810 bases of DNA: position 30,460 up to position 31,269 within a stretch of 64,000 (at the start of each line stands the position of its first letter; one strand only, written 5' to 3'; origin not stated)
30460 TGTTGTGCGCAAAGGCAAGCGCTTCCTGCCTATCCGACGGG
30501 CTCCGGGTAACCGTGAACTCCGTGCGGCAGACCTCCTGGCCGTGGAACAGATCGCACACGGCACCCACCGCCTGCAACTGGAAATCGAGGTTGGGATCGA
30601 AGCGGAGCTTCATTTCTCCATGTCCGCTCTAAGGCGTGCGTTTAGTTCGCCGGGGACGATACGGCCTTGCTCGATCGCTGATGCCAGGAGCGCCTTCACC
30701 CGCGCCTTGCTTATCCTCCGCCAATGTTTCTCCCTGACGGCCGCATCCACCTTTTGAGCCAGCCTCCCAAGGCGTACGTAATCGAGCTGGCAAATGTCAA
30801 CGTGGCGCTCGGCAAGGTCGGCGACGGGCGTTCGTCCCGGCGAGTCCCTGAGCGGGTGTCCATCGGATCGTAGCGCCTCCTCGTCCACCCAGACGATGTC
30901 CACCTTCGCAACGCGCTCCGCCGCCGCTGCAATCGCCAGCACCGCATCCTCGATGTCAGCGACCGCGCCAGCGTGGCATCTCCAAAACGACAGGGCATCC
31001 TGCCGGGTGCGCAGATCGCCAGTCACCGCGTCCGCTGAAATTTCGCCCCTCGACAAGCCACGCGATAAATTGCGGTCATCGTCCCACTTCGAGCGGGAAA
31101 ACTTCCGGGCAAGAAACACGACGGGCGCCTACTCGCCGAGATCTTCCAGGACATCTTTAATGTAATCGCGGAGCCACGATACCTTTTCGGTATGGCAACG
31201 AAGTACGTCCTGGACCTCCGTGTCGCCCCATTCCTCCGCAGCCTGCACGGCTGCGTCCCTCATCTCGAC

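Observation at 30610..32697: Three-gene cassette of unknown function wedged between mod and res and translationally chained to res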

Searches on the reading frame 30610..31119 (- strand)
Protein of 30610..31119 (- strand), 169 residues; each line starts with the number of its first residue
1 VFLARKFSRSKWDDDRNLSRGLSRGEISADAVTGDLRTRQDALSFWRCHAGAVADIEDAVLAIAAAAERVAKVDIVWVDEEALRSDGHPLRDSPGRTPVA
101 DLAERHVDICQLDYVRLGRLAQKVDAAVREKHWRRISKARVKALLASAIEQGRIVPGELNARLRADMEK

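Call 3: search_protein_families(library=pfam, proteins=[window:30610-31119:-], max_evalue=0.1)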
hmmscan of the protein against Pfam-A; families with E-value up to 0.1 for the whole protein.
window:30610-31119:- (169 aa): 0 families

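Call 4: search_protein_families(library=ncbifam, proteins=[window:30610-31119:-], max_evalue=0.1)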
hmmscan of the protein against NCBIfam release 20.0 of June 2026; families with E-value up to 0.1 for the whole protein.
window:30610-31119:- (169 aa): 0 families

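Call 5: search_protein_families(library=padloc, proteins=[window:30610-31119:-], max_evalue=0.1)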
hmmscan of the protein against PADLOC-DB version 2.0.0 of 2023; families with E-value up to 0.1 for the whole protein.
window:30610-31119:- (169 aa): 0 families

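Call 8: find_homologous_proteins(query=window:30610-31119:-)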
Query window:30610-31119:- (169 aa): 214 proteins with E <= 0.001 among 1733 candidates; the best 120 are listed.
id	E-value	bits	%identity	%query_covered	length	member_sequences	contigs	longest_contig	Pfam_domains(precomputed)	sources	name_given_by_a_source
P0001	1.5e-102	358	100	100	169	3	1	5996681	-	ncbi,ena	-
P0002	2.0e-69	250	68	100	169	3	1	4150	-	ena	-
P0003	1.6e-65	238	65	99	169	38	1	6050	-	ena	-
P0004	8.4e-64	232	63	99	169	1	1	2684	-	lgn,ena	-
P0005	2.5e-63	231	65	99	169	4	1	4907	-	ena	-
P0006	2.5e-63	231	64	99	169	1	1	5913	-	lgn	-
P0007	1.3e-62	228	65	99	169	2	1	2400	-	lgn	-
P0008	3.6e-62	227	63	99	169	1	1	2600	-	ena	-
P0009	1.4e-61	225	64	93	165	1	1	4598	-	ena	-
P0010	3.8e-60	220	62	100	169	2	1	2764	-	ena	-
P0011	1.3e-59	219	61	100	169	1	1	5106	-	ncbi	-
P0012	7.3e-59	216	63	99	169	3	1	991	-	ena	-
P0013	5.1e-58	213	60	99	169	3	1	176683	-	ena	-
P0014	5.4e-58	213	60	100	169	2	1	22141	-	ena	-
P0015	5.9e-58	213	59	99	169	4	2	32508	-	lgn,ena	-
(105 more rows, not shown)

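Call 11: find_related_loci(query=A2, collection=genome_contigs, flank=10000)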
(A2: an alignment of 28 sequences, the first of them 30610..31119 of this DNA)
Query A2 (169 aa) in genome_contigs; peptide patterns used: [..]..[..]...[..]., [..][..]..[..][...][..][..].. (x = any residue, [..] = any of these).
259 stretches matched a pattern; 110 encode a relative of the query (tblastn E <= 1e-3); the best 80 are kept; 80 distinct loci.
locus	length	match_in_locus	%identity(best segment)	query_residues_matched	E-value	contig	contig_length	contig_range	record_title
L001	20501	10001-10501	65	1-167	7e-66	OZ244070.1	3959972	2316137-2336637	MAG: uncultured Candidatus Binatia bacterium isolate f57e87d9-6197-413a-b43d-c6892e6158a2 genome assembly, chromosome: 1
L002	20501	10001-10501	65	1-167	4e-65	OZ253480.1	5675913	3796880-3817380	MAG: uncultured Candidatus Binatia bacterium isolate 01c1d691-c9b9-4499-9944-1e5a173e9d55 genome assembly, chromosome: 1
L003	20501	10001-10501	63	1-167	8e-65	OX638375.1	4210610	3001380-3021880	MAG: Candidatus Binatia bacterium isolate 97b5e0c7-6798-4f16-949c-9b63468df6e4 genome assembly, chromosome: 1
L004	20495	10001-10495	65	1-165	9e-64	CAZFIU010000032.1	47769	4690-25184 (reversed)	MAG TPA_asm: uncultured Syntrophobacterales bacterium isolate SRP109090_co2_231 genome assembly, contig: NODE_859_length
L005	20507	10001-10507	57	1-169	2e-62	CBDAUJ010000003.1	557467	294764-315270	MAG: Arenicellales bacterium isolate d9931a99-d968-425b-8f46-6ba07adf8f38 genome assembly, contig: contig_3, whole genom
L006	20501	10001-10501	60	1-167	1e-61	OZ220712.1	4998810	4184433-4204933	MAG: Thermodesulfobacteriota bacterium isolate 564989d4-0a31-48dd-8468-51938819ad86 genome assembly, chromosome: 1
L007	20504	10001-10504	59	1-168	4e-59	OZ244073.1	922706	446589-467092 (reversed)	MAG: Alphaproteobacteria bacterium isolate acfa3c97-71bc-419c-b48f-b1c48e78630c genome assembly, chromosome: 1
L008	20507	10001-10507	57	1-169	3e-59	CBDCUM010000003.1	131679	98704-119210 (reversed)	MAG: Rhodobacterales bacterium isolate 54aa7a54-9c23-45b2-b241-321a049084e4 genome assembly, contig: contig_3, whole gen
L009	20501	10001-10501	56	1-167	9e-59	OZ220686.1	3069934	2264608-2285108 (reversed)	MAG: Rhodothermales bacterium isolate 312d6c01-350c-491a-87ad-f3958f88b76c genome assembly, chromosome: 1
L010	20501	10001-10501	59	1-167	1e-58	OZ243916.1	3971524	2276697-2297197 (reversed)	MAG: uncultured Candidatus Binatia bacterium isolate 2cc28cda-9127-4ec7-a469-3bb310e7266b genome assembly, chromosome: 1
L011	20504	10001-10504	55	1-168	2e-57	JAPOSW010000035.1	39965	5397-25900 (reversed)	MAG: Gammaproteobacteria bacterium isolate CAR2_bin_8 NODE_287_length_39965_cov_14.1016, whole genome shotgun sequence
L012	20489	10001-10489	57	1-167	2e-53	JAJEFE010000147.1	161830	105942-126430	MAG: Gammaproteobacteria bacterium isolate p16x34bins.72 k141_840615, whole genome shotgun sequence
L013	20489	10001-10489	53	1-167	2e-53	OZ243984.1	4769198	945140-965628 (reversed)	MAG: uncultured Candidatus Binatia bacterium isolate 31174faa-af5d-46df-8d7f-4a8f69c76524 genome assembly, chromosome: 1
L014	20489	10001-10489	50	1-167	2e-53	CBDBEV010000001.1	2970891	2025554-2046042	MAG: bacterium isolate 138114a6-c459-4528-9bbc-32813c999549 genome assembly, contig: contig_1, whole genome shotgun sequ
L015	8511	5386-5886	50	1-167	2e-52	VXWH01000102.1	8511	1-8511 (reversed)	MAG: Synechococcus sp. SB0668_bin_13 NODE_3969_length_8511_cov_23.972564, whole genome shotgun sequence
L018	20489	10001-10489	53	1-167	1e-51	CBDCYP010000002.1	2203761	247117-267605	MAG: Dehalococcoidia bacterium isolate 06e8d7b6-4dd8-4511-a8b9-2df4b96a342a genome assembly, contig: contig_2, whole gen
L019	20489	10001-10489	51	1-167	1e-51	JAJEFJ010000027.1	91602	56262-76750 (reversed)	MAG: Candidatus Latescibacterota bacterium isolate p16x43bins.30 k141_524739, whole genome shotgun sequence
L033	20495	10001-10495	49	1-169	1e-48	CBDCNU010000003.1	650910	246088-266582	MAG: Opitutales bacterium isolate 42708a05-d3cc-445b-9663-4ac609fa1cf6 genome assembly, contig: contig_3, whole genome s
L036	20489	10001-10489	49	1-167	3e-47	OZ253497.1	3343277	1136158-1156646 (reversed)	MAG: Dehalococcoidia bacterium isolate 26888d32-e7c5-4b4d-ad7e-377fcaf888ab genome assembly, chromosome: 1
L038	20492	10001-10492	48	1-168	2e-47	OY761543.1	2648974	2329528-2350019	MAG: Dehalococcoidia bacterium isolate d8cdd4bd-f85c-46d1-a80f-042a7445dbc9 genome assembly, chromosome: 1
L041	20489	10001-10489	52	1-167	7e-47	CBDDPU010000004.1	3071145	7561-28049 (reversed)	MAG: Dehalococcoidia bacterium isolate f7799225-1c54-49ab-8ee4-b01798a0f060 genome assembly, contig: contig_4, whole gen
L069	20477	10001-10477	47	1-165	1e-40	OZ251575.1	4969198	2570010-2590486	MAG: Spirochaetia bacterium isolate 617b14b6-7821-4a15-9039-de9782a91b86 genome assembly, chromosome: 1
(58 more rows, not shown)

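Call 18: search_solved_structures(query=A2, max_evalue=10)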
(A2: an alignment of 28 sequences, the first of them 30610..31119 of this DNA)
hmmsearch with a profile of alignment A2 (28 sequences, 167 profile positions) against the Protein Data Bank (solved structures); distinct sequences matched with E-value up to 10: 0.

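Call 20: search_protein_families(library=phrogs, proteins=[window:30610-31119:-], max_evalue=1)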
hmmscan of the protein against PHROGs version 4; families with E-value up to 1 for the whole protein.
window:30610-31119:- (169 aa): 2 families
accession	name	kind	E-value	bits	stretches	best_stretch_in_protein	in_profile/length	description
phrog_10743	-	unknown function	1.1e-27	98.1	1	2-160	3-156/178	-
phrog_12575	-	unknown function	0.11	13.5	1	10-57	60-105/136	-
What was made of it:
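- On phrog_10743 (protein C): E 1.1e-27, 98 bits, residues 2-160 (call 20).
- Checked: It has no Pfam, NCBIfam or PADLOC family (calls 3-5) but matches phrog_10743 at E 1.1e-27 (call 20).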

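Call 29: predict_structure(alignment_id=A3)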
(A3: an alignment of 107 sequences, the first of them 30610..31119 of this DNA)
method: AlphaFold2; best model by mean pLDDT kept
length: 169 residues; sequences in the alignment: 107
mean_pLDDT: 94.3   pTM: 0.88
mean pLDDT of the five models: 94.3, 93.7, 93.2, 92.7, 89.9
residues with pLDDT >= 90: 156; 70-90: 12; 50-70: 1; < 50: 0
segments of 3 or more residues with pLDDT < 50: none
pLDDT, mean of each block of 10 residues (from residue 1): 95 92 93 94 92 88 97 97 94 94 95 95 96 96 97 95 93
secondary structure, 60 per line:
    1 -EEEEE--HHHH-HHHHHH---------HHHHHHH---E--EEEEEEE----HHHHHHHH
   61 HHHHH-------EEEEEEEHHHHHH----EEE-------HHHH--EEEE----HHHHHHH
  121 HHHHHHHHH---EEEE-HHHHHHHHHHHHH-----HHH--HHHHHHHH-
elements in order: E2-6 H9-12 H14-19 H29-35 E42-48 H53-65 E73-79 H80-85 E90-92 H100-103 E106-109 H114-129 E133-136 H138-150 H161-168
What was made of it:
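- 30610..31119 (-): Gene C: 169 aa, a stand-alone alpha/beta protein with no family assignment. It is a core component and the candidate effector. AF2 pLDDT 94.3 (call 29).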

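Call 35: fold_search(model_id=the predicted structure, library=pdb)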
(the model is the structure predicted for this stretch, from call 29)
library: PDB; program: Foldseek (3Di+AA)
matches with E <= 10: 303; with E <= 0.001: 0
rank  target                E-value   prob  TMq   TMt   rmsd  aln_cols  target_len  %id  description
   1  8rme_A                1.6e-01  0.13  0.20  0.10  10.2       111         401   12  Structure of the core ISC complex under turnover conditions (frataxin-bound) (released 2024-12-18)
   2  2dke                  2.7e-01  0.09  0.20  0.16   8.6        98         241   12  Crystal structure of substrate-free form of PcyA (released 2006-07-25)
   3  8tg3                  3.7e-01  0.47  0.33  0.30   7.7       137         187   13  tRNA 2'-phosphotransferase (Tpt1) from Aeropyrum pernix in complex with ADP-ribose-1" -phosphate (released 2023-11-08)
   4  6wih_A                3.7e-01  0.08  0.18  0.09  10.6       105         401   12  N-terminal mutation of ISCU2 (L35H36) traps Nfs1 Cys loop in the active site of ISCU2 without metal present. Structure (released 2020-05-13)
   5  6wi2_A                4.0e-01  0.08  0.18  0.09  10.7       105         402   12  Structure of human mitochondrial complex Nfs1-ISCU2-ISD11 with E.coli ACP1 at 1.95 A resolution (NIAU)2. N-terminal mu (released 2020-04-22)
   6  3ajh_A                4.0e-01  0.06  0.22  0.18   9.2       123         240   13  Crystal structure of PcyA V225D-biliverdin XIII alpha complex (released 2011-03-16)
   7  7ykb                  4.5e-01  0.06  0.22  0.18   9.2       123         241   12  Neutron Structure of PcyA D105N Mutant Complexed with Biliverdin at Room Temperature (released 2023-01-25)
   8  5b4h                  4.8e-01  0.06  0.22  0.18   9.2       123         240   12  Crystal structure of I86D mutant of phycocyanobilin:ferredoxin oxidoreductase in complex with biliverdin (data 1) (released 2017-03-15)
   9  3f0l                  5.2e-01  0.08  0.22  0.16   8.9       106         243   11  Crystal structure of oxidized D105N Synechocystis sp. PcyA (released 2009-10-13)
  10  6wxp_D                5.5e-01  0.08  0.24  0.25  19.5       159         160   12  De novo TIM barrel-ferredoxin fold fusion homodimer with 4-glutamate centre TFD-EE (released 2020-11-25)
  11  4eod                  5.5e-01  0.08  0.22  0.16   8.9       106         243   11  Crystal structure of H74E synechocystis sp. pcya sp. PCYA (released 2012-08-29)
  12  7omx                  6.3e-01  0.08  0.27  0.24  14.7       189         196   12  Thermus sp. 2.9 DarT in complex with carba-NAD+ (released 2021-06-23)
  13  3ajg_B                6.3e-01  0.05  0.20  0.17   9.1       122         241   12  Crystal structure of PcyA V225D-biliverdin IX alpha complex (released 2011-03-16)
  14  4rjv_A                7.2e-01  0.21  0.21  0.38   4.3        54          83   15  Crystal Structure of a De Novo Designed Ferredoxin Fold, Northeast Structural Genomics Consortium (NESG) Target OR461 (released 2014-10-22)
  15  6wxp_B                7.2e-01  0.07  0.23  0.23  18.8       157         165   12  De novo TIM barrel-ferredoxin fold fusion homodimer with 4-glutamate centre TFD-EE (released 2020-11-25)
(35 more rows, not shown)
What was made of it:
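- On Type II toxin-antitoxin module: Foldseek best for C: E 0.16 by E-value; the highest-TM hit was Tpt1, TM 0.33 (call 35).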

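Call 37: search_dna_similar(query=window:30610-31119:-, collection=phages, mode=protein, max_evalue=0.001)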
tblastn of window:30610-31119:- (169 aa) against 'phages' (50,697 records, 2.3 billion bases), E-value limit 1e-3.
No match.

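Call 38: search_dna_similar(query=window:30610-31119:-, collection=plasmids, mode=protein, max_evalue=0.001)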
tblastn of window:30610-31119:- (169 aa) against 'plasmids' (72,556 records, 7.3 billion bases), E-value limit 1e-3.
No match.
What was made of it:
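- Tried and rejected: tblastn of the window's own C against the phage and plasmid collections gave no match (calls 37, 38).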

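Call 45: fold_search(model_id=the predicted structure, library=viral)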
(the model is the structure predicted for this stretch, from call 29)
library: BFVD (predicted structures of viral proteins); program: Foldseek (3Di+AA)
matches with E <= 10: 273; with E <= 0.001: 0
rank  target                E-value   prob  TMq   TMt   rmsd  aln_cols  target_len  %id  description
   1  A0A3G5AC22            1.6e-02  0.89  0.33  0.40   6.1       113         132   12  Uncharacterized protein [Hyperionvirus sp.]
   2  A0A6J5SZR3            1.8e-01  0.16  0.31  0.19  13.2       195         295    9  Uncharacterized protein [uncultured Caudovirales phage]
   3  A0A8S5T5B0            2.5e-01  0.20  0.35  0.35   7.5       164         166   12  Uncharacterized protein [Siphoviridae sp. ctn8e14]
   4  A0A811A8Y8            2.7e-01  0.06  0.19  0.19  14.4       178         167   11  (no name in the UniProt tables at hand)
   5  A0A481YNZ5            3.0e-01  0.04  0.19  0.04  17.3       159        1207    9  DNA topoisomerase 2 [Pithovirus LCDPAC02]
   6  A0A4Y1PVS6            3.7e-01  0.06  0.18  0.21  14.8       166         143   11  (no name in the UniProt tables at hand)
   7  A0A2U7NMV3            4.0e-01  0.09  0.18  0.24  17.1       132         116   14  Uncharacterized protein [Pseudomonas phage PspYZU01]
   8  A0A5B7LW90            4.0e-01  0.09  0.24  0.27  12.7       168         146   11  Uncharacterized protein [Pseudomonas phage ITTPL]
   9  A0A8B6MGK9            5.2e-01  0.04  0.21  0.23  14.9       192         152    7  (no name in the UniProt tables at hand)
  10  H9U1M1                5.9e-01  0.07  0.22  0.23  14.4       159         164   11  Reverse transcriptase (Fragment) [Bovine leukemia virus]
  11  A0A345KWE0            5.9e-01  0.05  0.22  0.22  13.4       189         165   10  Uncharacterized protein [Microbacterium phage Eden]
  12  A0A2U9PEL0            5.9e-01  0.04  0.18  0.17  14.2       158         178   11  Uncharacterized protein [Erwinia phage vB_EamM-Bue1]
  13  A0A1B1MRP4            6.3e-01  0.18  0.24  0.25   8.1        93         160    6  Uncharacterized protein [Pteropox virus]
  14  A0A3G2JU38            6.3e-01  0.08  0.25  0.13  13.2       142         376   12  Bjdp [Spodoptera exigua multiple nucleopolyhedrovirus]
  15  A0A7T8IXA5            6.3e-01  0.05  0.21  0.18  13.6       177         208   10  (no name in the UniProt tables at hand)
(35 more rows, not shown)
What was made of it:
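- Tried and rejected: Foldseek of C against BFVD gave nothing (call 45).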

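Call 52: search_protein_representatives(alignment_id=A3)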
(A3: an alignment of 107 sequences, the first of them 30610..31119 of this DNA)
Query: 107 sequences, 166 profile positions. Proteins with E-value up to 0.001 (for the whole library): 2407; up to 1e-10: 1481; up to 1e-30: 341. The best 150 are listed.
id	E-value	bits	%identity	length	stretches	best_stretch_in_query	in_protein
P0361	4.8e-69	247.9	-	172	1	1-165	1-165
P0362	5.4e-65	234.7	-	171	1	1-164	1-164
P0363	1.1e-64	233.8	-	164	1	1-163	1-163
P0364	3.7e-60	219.0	-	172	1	1-163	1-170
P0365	2.8e-57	209.6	-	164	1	1-164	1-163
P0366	3.4e-57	209.4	-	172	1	1-165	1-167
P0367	2.9e-56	206.3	-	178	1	1-164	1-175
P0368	5.9e-56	205.3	-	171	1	1-164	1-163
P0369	8.1e-56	204.9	-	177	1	1-165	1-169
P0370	7.9e-55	201.7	-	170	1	1-165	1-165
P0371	9.9e-55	201.4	-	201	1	1-116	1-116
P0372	1.5e-54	200.7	-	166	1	1-163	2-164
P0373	2.9e-54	199.8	-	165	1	1-164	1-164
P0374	5.4e-54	198.9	-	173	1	2-164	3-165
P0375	6.7e-54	198.6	-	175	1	1-164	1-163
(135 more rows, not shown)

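Call 55: find_related_loci(query=A3, collection=viral_contigs, flank=10000)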
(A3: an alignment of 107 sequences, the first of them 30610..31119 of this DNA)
Query A3 (169 aa) in viral_contigs; peptide patterns used: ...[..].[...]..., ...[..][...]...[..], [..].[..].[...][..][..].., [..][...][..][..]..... (x = any residue, [..] = any of these).
41 stretches matched a pattern; 3 encode a relative of the query (tblastn E <= 1e-3); 3 distinct loci.
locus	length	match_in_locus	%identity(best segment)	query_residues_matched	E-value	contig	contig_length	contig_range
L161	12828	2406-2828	33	2-151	1e-22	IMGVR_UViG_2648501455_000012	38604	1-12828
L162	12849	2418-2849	31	2-154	9e-15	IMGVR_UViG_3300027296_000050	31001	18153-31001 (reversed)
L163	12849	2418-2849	31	2-154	8e-14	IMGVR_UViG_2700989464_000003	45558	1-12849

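Call 59: search_protein_families(library=padloc, proteins=[L161:1044-1781:+, L161:1774-2397:+, L161:2400-2930:+, L041:8388-9101:+], max_evalue=0.1)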
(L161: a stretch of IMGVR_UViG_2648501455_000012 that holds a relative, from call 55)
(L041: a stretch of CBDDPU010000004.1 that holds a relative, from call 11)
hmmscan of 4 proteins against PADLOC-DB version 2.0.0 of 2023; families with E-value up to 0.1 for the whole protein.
L161:1044-1781:+ (245 aa): 0 families

L161:1774-2397:+ (207 aa): 0 families

L161:2400-2930:+ (176 aa): 1 family
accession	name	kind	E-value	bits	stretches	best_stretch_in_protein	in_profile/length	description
PDLC03669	Control_protein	-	0.017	13.4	1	93-148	12-68/96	control protein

L041:8388-9101:+ (237 aa): 0 families

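Call 60: search_protein_families(library=ncbifam, proteins=[L161:1044-1781:+, L161:1774-2397:+, L161:2400-2930:+, L041:8388-9101:+], max_evalue=0.1)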
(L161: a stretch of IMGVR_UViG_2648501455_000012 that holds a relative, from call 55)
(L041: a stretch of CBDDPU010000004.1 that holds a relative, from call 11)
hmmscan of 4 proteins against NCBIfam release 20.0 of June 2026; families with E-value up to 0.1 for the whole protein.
L161:1044-1781:+ (245 aa): 0 families

L161:1774-2397:+ (207 aa): 0 families

L161:2400-2930:+ (176 aa): 1 family
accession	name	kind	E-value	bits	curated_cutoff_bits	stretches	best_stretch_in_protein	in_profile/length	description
TIGR00313.1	cobQ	equivalog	0.078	11.8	309.9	0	78-134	123-177/477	cobyric acid synthase CobQ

L041:8388-9101:+ (237 aa): 0 families
